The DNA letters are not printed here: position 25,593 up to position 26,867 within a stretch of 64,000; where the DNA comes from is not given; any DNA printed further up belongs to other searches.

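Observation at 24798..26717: Three tandem BMC vertex (EutN/CcmL) paralogs operonically fused to a UbiA prenyltransferase, with no shell hexamers nearby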

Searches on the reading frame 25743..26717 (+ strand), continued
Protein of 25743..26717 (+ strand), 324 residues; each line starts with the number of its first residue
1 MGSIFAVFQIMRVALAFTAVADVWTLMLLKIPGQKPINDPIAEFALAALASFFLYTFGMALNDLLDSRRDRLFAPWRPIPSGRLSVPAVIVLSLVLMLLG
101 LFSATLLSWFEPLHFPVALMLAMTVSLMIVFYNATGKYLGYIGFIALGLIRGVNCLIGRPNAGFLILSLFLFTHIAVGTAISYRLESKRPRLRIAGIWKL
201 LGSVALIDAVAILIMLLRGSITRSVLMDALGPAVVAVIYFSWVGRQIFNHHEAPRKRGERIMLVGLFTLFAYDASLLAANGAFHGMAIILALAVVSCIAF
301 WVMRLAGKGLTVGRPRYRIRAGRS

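Call 62: find_encoding_contigs(protein=P0024, flank=4000, max_places=8)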
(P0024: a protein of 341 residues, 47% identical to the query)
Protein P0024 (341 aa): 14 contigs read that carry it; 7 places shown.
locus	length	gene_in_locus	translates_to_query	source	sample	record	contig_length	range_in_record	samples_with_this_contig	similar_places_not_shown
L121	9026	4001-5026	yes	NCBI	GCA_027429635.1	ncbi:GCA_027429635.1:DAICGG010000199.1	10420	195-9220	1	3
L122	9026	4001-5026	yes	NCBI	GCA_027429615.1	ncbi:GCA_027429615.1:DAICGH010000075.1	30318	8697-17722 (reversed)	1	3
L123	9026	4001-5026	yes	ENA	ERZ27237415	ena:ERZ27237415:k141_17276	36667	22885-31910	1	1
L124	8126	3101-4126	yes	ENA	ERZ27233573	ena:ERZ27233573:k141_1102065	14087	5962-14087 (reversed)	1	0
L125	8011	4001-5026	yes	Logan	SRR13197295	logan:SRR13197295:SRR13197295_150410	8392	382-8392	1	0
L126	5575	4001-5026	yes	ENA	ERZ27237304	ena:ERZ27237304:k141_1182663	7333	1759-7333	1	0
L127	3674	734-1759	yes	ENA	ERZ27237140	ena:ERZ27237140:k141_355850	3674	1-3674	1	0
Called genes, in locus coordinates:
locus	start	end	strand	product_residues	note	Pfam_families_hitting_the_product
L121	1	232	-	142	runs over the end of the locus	?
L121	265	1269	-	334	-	PF00294:PfkB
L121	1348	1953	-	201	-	-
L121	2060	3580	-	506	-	PF13506:Glyco_transf_21, PF00535:Glycos_transf_2, PF13641:Glyco_tranf_2_3, PF13632:Glyco_trans_2_3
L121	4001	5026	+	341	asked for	PF01040:UbiA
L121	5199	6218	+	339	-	PF01370:Epimerase, PF04321:RmlD_sub_bind (faint), PF16363:GDP_Man_Dehyd (faint)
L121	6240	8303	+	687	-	PF00801:PKD (weak), PF18911:PKD_4 (weak)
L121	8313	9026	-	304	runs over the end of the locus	PF01259:SAICAR_synt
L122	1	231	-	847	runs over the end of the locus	PF13709:DUF4159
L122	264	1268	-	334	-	PF00294:PfkB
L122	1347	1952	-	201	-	-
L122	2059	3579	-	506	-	PF13506:Glyco_transf_21, PF00535:Glycos_transf_2, PF13641:Glyco_tranf_2_3, PF13632:Glyco_trans_2_3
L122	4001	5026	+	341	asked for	PF01040:UbiA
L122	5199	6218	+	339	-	PF01370:Epimerase, PF04321:RmlD_sub_bind (faint), PF16363:GDP_Man_Dehyd (faint)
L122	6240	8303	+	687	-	PF00801:PKD (weak), PF18911:PKD_4 (weak)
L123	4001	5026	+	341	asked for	PF01040:UbiA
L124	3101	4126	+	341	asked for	PF01040:UbiA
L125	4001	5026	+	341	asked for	PF01040:UbiA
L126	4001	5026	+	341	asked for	PF01040:UbiA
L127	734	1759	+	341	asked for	PF01040:UbiA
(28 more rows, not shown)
